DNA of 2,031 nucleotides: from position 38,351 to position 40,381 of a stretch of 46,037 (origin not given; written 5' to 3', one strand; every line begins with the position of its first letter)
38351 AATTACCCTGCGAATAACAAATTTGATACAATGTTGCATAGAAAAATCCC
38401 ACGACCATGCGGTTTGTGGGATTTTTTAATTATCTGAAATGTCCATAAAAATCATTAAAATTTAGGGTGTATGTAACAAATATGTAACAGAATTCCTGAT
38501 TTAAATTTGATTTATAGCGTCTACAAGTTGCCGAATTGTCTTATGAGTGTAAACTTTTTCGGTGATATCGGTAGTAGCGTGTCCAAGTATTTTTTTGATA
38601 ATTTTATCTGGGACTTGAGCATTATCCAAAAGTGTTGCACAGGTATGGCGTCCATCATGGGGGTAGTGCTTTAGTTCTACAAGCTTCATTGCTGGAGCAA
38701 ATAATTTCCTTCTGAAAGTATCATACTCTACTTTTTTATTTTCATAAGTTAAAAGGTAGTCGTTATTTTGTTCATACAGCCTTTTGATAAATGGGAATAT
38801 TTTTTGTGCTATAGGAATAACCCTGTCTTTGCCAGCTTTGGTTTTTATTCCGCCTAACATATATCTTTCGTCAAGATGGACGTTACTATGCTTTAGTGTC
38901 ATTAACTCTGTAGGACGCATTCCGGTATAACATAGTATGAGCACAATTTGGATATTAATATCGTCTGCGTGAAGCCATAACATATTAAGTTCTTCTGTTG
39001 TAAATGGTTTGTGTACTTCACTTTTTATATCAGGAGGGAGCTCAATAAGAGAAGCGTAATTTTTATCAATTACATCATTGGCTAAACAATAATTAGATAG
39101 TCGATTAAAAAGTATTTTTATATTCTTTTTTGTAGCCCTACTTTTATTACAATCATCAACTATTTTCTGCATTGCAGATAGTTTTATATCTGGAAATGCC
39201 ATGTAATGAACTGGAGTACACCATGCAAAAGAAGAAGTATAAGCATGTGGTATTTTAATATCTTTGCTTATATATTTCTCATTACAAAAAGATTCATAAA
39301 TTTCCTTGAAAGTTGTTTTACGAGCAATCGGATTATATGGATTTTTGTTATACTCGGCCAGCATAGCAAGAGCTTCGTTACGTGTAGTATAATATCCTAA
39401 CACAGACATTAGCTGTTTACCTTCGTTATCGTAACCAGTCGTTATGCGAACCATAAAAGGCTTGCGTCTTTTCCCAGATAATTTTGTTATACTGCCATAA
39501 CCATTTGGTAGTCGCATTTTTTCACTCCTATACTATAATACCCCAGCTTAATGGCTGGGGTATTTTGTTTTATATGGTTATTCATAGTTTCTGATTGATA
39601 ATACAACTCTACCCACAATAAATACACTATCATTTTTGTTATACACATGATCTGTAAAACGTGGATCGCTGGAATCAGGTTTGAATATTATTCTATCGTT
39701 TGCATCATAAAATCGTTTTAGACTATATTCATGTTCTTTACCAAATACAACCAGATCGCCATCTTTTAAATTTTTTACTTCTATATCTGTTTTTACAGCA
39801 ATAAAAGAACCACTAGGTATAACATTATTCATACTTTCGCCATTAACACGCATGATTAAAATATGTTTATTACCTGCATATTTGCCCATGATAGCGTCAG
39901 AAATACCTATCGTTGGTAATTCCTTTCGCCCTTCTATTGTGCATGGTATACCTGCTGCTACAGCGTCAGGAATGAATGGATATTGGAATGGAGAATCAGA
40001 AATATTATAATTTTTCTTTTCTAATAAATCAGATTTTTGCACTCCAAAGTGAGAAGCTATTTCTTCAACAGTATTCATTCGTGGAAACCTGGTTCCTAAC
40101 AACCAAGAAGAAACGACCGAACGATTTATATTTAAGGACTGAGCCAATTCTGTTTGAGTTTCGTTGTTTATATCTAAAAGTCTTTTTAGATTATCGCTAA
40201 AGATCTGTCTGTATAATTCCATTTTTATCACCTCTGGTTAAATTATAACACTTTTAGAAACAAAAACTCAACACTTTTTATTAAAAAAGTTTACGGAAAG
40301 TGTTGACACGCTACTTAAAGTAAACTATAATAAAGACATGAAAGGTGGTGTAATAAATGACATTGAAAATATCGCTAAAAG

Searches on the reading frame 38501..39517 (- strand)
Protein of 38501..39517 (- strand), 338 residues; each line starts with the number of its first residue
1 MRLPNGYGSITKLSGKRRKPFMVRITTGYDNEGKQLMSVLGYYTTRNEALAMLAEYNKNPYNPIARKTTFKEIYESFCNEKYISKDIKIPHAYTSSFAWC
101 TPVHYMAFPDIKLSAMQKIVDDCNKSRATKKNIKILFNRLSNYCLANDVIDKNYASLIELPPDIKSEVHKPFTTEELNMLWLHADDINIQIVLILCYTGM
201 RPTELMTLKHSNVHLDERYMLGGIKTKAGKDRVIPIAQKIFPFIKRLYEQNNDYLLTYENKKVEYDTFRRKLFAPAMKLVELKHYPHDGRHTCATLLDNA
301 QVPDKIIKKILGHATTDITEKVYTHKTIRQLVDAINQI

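Call 11: search_protein_families(library=pfam, proteins=[window:38501-39517:-], max_evalue=0.001)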
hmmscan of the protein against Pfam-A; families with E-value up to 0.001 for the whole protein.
window:38501-39517:- (338 aa): 1 family
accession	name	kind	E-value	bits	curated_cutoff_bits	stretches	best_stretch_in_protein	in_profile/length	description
PF00589.27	Phage_integrase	-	1.2e-22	81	27.1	1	191-327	27-169/172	Phage integrase family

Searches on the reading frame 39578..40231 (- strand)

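Call 11: search_protein_families(library=pfam, proteins=[window:39578-40231:-], max_evalue=0.001)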
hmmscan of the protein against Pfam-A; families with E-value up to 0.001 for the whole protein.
window:39578-40231:- (217 aa): 4 families
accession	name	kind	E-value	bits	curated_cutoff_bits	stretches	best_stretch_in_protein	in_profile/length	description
PF00717.28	Peptidase_S24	-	3.2e-14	53.1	23.3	1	85-210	1-116/116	Peptidase S24-like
PF13443.12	HTH_26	-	1.6e-06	28.7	22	1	14-71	1-59/63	Cro/C1-type HTH DNA-binding domain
PF01381.28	HTH_3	-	8.9e-06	26.1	23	1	25-67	11-53/55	Helix-turn-helix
PF12844.13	HTH_19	-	8.3e-05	22.9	30.2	1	14-74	3-63/64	Helix-turn-helix domain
